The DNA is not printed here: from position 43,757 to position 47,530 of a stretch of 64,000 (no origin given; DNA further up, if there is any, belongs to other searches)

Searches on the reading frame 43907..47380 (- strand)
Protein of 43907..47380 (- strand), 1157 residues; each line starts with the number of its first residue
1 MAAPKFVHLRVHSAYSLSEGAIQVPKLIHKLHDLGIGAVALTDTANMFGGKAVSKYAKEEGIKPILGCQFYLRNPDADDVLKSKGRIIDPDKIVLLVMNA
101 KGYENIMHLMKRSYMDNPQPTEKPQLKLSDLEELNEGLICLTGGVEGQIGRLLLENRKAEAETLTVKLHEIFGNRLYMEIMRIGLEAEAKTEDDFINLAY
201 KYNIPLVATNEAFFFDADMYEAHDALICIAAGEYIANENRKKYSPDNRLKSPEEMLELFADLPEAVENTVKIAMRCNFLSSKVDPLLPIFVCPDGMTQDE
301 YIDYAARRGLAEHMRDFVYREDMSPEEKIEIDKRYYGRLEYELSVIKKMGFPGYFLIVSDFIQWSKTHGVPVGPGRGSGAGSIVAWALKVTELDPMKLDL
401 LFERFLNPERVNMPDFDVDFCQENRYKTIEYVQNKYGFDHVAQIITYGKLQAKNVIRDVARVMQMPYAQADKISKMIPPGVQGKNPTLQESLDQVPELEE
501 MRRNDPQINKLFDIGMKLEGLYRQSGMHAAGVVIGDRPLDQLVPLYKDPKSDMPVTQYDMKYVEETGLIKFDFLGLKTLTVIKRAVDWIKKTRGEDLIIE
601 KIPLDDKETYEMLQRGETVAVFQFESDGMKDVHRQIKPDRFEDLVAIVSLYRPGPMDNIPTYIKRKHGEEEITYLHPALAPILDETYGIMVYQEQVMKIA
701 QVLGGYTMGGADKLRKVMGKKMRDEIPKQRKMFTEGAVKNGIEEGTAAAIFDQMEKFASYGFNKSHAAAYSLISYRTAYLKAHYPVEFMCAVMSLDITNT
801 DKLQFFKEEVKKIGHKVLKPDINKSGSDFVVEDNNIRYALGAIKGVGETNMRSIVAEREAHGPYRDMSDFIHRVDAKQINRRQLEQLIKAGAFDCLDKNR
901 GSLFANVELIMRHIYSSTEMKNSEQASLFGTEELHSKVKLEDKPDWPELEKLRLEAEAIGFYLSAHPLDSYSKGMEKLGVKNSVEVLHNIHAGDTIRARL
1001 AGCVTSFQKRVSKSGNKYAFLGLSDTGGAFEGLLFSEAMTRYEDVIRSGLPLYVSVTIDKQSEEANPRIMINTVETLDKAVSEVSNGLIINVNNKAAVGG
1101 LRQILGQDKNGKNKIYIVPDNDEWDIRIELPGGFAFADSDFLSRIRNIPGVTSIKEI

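Call 37: search_protein_families(library=pfam, proteins=[window:43907-47380:-], max_evalue=0.000001)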
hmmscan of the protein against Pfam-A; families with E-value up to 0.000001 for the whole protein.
window:43907-47380:- (1157 aa): 4 families
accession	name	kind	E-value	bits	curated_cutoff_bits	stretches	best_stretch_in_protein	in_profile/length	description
PF07733.18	DNA_pol3_alpha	-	1.6e-98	329.9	23.9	1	328-575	16-260/260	Bacterial DNA polymerase III alpha NTPase domain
PF17657.6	DNA_pol3_finger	-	2.2e-68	229.2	22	1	578-741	1-166/166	Bacterial DNA polymerase III alpha subunit finger domain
PF02811.25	PHP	-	1.4e-41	143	26.4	1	8-182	1-163/164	PHP domain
PF14579.12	HHH_6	-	2e-33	114.9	25.6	1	815-902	2-89/90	Helix-hairpin-helix motif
